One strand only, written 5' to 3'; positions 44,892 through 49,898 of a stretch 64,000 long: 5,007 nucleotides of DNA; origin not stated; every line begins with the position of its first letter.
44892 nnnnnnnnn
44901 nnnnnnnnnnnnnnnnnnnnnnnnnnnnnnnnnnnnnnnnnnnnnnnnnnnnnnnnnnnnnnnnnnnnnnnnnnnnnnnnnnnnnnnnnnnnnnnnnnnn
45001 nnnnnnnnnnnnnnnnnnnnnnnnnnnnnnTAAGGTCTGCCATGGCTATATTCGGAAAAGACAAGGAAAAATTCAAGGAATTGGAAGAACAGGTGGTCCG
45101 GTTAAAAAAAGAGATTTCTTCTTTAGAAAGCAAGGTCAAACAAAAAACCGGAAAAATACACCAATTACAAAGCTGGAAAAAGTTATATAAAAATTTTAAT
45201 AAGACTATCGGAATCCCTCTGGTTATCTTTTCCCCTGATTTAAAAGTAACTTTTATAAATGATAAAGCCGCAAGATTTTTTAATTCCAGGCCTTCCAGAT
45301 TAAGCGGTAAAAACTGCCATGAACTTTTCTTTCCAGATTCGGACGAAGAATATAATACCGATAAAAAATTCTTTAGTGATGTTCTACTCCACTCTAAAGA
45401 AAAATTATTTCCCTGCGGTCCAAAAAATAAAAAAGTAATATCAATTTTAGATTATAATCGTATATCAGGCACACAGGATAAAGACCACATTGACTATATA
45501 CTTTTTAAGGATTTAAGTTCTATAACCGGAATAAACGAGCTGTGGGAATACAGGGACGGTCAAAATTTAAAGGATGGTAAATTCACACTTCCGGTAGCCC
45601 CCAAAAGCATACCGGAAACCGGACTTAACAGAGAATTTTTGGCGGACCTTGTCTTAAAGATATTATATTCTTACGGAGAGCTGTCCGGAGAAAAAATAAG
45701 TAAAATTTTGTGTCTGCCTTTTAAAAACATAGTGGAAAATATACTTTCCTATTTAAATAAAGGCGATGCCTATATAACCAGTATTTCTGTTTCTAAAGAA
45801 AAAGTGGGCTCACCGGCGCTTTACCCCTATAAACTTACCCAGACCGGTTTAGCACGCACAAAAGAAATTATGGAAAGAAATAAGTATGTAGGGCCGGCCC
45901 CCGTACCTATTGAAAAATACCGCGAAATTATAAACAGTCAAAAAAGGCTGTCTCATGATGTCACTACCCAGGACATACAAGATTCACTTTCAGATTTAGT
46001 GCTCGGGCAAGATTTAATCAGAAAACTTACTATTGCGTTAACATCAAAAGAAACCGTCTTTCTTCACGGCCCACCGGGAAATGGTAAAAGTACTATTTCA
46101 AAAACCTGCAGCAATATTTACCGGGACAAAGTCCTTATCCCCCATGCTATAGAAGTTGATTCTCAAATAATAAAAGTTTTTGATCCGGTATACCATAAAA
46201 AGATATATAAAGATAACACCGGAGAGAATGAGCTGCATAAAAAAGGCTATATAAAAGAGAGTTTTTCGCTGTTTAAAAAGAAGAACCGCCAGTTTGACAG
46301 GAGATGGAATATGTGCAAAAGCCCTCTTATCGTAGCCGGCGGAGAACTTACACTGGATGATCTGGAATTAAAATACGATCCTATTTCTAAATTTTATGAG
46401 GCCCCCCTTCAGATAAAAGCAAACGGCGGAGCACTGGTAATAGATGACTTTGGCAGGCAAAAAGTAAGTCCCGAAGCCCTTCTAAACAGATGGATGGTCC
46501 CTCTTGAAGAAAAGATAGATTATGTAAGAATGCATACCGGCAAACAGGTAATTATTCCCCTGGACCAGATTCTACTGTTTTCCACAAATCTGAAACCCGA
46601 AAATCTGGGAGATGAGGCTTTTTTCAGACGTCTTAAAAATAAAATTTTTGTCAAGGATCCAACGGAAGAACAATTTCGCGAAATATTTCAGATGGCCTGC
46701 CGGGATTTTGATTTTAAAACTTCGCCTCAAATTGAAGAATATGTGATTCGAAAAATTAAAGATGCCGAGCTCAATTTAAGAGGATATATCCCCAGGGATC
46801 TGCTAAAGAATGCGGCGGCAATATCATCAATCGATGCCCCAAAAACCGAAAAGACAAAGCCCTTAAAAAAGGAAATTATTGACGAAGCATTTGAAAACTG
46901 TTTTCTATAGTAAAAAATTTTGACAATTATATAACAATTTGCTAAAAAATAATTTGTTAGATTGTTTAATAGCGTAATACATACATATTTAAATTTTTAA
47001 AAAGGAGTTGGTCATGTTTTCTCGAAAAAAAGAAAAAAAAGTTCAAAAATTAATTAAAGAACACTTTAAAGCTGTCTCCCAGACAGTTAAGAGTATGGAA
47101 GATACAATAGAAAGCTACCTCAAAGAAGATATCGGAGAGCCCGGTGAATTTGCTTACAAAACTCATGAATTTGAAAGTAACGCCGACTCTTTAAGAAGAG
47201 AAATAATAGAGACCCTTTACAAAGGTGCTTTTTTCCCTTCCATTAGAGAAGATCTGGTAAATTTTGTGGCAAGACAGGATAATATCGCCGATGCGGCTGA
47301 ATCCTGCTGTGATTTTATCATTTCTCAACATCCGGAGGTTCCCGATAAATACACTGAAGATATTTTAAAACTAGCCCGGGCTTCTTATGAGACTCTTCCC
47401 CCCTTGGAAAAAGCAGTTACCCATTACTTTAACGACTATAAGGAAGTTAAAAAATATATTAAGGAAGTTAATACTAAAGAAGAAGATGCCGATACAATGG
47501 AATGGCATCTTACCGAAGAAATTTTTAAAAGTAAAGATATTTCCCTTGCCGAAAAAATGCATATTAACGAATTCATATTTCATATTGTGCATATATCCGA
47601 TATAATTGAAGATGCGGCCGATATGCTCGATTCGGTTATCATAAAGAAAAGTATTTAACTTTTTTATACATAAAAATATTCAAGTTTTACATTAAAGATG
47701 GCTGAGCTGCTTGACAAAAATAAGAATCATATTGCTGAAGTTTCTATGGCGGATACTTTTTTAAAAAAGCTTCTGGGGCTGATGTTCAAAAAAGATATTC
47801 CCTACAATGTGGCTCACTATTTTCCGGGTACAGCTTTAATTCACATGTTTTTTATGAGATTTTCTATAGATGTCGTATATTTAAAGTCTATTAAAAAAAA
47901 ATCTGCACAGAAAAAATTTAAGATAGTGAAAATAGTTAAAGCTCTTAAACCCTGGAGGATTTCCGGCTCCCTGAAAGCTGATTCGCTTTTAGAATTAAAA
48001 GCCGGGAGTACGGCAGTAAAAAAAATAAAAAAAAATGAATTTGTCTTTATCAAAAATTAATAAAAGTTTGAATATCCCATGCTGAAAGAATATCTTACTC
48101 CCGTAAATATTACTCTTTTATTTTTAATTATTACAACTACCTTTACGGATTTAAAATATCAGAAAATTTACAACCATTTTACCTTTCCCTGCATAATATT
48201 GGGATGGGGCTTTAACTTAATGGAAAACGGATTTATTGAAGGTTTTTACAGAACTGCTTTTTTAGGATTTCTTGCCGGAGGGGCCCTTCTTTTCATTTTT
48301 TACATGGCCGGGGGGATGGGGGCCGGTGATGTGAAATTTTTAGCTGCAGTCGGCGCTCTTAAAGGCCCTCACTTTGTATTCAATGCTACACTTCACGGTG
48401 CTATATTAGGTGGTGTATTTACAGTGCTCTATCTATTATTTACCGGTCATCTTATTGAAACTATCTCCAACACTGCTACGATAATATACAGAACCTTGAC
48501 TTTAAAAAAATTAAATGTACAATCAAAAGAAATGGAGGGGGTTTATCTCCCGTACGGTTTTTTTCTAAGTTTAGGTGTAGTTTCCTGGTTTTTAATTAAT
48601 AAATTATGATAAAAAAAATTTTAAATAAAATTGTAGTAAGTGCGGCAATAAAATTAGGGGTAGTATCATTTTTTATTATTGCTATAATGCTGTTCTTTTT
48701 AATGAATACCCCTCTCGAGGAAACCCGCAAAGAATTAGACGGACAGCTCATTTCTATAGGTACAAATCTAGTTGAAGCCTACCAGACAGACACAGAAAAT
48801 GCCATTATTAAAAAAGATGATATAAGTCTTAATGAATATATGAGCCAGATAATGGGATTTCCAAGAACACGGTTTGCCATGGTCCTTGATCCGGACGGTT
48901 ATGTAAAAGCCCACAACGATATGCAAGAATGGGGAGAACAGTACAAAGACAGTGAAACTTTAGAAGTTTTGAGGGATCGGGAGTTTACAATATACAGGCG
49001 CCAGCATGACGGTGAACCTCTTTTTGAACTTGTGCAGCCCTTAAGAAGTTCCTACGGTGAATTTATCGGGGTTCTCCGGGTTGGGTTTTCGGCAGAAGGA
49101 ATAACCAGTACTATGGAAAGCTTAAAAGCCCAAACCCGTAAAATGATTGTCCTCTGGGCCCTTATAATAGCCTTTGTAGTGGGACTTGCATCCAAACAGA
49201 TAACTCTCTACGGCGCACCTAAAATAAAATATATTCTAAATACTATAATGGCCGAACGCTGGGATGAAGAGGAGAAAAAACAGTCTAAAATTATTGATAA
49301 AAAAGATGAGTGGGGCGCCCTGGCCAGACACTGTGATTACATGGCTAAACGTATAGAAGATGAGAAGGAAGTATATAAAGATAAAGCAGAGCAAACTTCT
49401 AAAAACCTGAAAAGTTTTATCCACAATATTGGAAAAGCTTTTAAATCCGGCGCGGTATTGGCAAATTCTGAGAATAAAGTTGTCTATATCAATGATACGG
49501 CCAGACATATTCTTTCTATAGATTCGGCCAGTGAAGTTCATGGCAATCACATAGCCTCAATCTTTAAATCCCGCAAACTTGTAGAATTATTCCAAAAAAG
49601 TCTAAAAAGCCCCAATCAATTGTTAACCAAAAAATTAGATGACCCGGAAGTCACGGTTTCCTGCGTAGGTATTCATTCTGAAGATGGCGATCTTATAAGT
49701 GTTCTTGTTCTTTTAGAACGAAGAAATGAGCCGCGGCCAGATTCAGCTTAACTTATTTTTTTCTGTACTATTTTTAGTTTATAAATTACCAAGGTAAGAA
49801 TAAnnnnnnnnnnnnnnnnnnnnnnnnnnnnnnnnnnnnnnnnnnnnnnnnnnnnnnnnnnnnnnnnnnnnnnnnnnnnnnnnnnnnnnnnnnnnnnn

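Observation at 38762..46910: Tightly coupled trio: giant SBBP/cadherin-repeat adhesin with T9SS-type CTD, PorP/SprF-like outer-membrane partner, and AAA+ ATPase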

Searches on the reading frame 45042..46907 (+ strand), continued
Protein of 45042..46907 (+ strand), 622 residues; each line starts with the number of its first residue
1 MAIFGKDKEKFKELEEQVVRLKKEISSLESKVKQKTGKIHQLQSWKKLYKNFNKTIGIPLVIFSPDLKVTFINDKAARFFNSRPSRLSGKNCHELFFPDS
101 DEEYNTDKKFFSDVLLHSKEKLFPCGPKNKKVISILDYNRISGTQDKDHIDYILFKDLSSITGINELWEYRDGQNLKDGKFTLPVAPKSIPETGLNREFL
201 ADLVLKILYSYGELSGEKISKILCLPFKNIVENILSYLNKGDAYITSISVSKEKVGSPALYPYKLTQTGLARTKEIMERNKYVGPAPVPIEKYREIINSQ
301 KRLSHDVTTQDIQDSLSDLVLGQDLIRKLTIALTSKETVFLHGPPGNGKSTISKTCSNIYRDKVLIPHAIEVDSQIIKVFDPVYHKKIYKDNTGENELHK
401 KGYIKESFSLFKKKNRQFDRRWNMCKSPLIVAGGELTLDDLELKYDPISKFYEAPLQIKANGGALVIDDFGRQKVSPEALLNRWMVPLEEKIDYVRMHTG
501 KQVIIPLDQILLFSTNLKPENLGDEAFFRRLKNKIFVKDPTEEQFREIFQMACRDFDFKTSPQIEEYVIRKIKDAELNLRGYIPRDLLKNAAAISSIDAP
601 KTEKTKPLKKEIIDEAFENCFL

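Call 61: search_protein_families(library=pfam, alignment_id=A5, max_evalue=0.01)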
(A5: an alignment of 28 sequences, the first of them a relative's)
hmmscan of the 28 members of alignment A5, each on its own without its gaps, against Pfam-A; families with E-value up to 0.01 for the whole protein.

A. member 1, P0001 (622 aa): 6 families
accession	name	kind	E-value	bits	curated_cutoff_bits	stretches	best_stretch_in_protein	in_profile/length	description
PF20030.5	bpMoxR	-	2.6e-06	27.1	27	1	316-358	10-53/205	MoxR domain in the MoxR-vWA-beta-propeller ternary systems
PF20720.3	nSTAND3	-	2.3e-05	24.6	27.2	1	330-406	11-87/155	Novel STAND NTPase 3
PF00989.32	PAS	-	0.00059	20.3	22.6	1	55-109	9-60/113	PAS fold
PF13426.13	PAS_9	-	0.00085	20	27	1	64-102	7-46/103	PAS domain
PF08448.16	PAS_4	-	0.0014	19.3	23.1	1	58-102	6-50/110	PAS fold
PF03285.20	Paralemmin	-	0.0031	17.5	27.3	1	6-42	58-94/333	Paralemmin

B. families by the number of members that match (of 28 scanned): 20 families
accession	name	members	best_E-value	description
PF13191.12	AAA_16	20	4.6e-06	AAA ATPase domain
PF00004.35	AAA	18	8.5e-07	ATPase family associated with various cellular activities (AAA)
PF00158.32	Sigma54_activat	17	1.7e-05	Sigma-54 interaction domain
PF20720.3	nSTAND3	16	2.3e-05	Novel STAND NTPase 3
PF20030.5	bpMoxR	15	2.6e-06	MoxR domain in the MoxR-vWA-beta-propeller ternary systems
PF07728.20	AAA_5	11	0.00082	AAA domain (dynein-related subfamily)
PF01078.27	Mg_chelatase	7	0.0013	Magnesium chelatase, subunit ChlI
PF06068.19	TIP49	5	0.0011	TIP49 P-loop domain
PF13426.13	PAS_9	4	1.6e-05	PAS domain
PF00989.32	PAS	4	7.7e-05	PAS fold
PF08448.16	PAS_4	3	0.00024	PAS fold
PF13401.12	AAA_22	3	0.004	AAA domain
PF22688.2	Hda_lid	2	5.2e-06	Hda, lid domain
PF05496.18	RuvB_N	2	0.00056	Holliday junction DNA helicase RuvB P-loop domain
PF00005.33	ABC_tran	2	0.0019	ABC transporter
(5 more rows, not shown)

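Call 74: search_protein_families(library=padloc, proteins=[window:45042-46907:+], max_evalue=0.01)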
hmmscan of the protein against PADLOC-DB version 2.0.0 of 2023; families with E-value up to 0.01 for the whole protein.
window:45042-46907:+ (622 aa): 3 families
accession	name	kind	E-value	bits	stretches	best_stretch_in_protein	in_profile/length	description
PDLC02196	IetA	-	1.4e-07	29.3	1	508-563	222-274/374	-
PDLC04232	IetA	-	2.2e-07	28.6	1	297-355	76-135/330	-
PDLC02195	IetA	-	3e-05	21.5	0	520-561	247-288/395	-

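Call 77: find_related_loci(query=A6, collection=metagenome_contigs, flank=6000)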
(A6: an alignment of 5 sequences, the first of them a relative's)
Query A6 (622 aa) in metagenome_contigs; peptide patterns used: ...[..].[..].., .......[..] (x = any residue, [..] = any of these).
197 stretches matched a pattern; 54 encode a relative of the query (tblastn E <= 1e-3); 54 distinct loci.
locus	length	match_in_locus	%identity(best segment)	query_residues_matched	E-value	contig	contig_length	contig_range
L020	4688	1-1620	46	59-622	2e-163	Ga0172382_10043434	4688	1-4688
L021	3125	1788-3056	41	187-622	2e-105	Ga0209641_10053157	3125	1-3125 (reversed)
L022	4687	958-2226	38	182-622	2e-93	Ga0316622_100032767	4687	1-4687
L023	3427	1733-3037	38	170-622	3e-94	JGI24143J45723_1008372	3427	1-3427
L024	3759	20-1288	39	187-622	5e-94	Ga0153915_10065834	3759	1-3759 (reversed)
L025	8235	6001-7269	38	182-622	9e-93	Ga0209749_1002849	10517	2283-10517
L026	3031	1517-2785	39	187-622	5e-95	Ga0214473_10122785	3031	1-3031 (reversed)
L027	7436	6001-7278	37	183-622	7e-91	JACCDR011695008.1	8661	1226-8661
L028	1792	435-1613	39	184-593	8e-96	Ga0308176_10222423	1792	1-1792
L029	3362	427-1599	39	183-590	2e-91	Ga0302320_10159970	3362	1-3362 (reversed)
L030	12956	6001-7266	36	183-622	2e-89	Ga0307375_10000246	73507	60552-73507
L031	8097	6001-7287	36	183-622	4e-89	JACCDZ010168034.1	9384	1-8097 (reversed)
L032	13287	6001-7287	36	183-622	5e-89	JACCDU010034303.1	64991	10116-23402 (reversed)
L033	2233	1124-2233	42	174-555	4e-93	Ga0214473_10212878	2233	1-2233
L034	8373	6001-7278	36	183-622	6e-89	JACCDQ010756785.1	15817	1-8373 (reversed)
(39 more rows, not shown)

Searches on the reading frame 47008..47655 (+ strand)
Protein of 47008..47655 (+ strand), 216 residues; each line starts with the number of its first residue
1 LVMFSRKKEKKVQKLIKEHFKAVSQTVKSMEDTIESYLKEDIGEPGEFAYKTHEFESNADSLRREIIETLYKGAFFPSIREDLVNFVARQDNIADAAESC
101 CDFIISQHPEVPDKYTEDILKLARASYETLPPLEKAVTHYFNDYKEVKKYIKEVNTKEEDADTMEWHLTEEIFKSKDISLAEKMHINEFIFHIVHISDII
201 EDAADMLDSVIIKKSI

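Call 9: search_protein_families(library=pfam, proteins=[window:47008-47655:+], max_evalue=0.001)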
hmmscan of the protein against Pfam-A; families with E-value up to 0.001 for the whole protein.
window:47008-47655:+ (216 aa): 2 families
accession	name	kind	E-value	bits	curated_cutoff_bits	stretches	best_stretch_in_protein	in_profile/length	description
PF01865.21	PhoU_div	-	4.1e-31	108.4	24.4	1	4-212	5-213/214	Protein of unknown function DUF47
PF01895.24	PhoU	-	0.0007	20.4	23.5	0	26-75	8-53/89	PhoU domain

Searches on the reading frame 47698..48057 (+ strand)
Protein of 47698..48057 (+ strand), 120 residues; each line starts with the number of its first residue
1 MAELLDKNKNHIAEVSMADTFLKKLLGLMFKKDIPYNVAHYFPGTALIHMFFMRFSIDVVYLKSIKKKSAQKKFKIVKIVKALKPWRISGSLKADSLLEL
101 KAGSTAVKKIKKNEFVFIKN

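Call 9: search_protein_families(library=pfam, proteins=[window:47698-48057:+], max_evalue=0.001)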
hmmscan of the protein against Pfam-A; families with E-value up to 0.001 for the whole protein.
window:47698-48057:+ (120 aa): 1 family
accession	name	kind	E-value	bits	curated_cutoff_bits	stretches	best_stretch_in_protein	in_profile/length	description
PF02643.20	DUF192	-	8.5e-11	42.3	27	1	14-114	2-92/96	Uncharacterized ACR, COG1430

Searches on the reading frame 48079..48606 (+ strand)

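Call 9: search_protein_families(library=pfam, proteins=[window:48079-48606:+], max_evalue=0.001)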
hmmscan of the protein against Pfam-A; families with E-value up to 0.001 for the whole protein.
window:48079-48606:+ (176 aa): 1 family
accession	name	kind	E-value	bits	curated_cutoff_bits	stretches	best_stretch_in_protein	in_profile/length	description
PF01478.23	Peptidase_A24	-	4.1e-18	66.2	26.5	1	12-116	2-104/104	Type IV leader peptidase family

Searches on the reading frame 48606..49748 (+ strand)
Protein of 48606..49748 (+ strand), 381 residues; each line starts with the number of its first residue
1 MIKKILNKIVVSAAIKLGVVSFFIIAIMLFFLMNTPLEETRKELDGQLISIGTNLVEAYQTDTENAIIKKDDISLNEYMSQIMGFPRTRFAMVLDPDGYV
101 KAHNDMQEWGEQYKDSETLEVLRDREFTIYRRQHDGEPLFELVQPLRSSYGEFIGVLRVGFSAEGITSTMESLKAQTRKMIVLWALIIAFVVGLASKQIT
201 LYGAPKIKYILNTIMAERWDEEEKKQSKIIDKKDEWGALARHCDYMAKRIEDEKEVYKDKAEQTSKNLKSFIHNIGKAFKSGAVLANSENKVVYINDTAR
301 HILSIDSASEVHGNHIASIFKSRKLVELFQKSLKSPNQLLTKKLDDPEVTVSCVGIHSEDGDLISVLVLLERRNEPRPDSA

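Call 9: search_protein_families(library=pfam, proteins=[window:48606-49748:+], max_evalue=0.001)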
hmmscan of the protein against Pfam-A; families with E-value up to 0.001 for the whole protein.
window:48606-49748:+ (381 aa): 3 families
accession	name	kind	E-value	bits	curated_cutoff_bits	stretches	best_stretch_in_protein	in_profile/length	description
PF17203.10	sCache_3_2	-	1.2e-09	38.8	28.4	1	42-172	8-137/140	Single cache domain 3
PF13426.13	PAS_9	-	2e-05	25.2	27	1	282-369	3-97/103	PAS domain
PF02743.24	dCache_1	-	0.00015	21.8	45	0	50-174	37-163/240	Cache domain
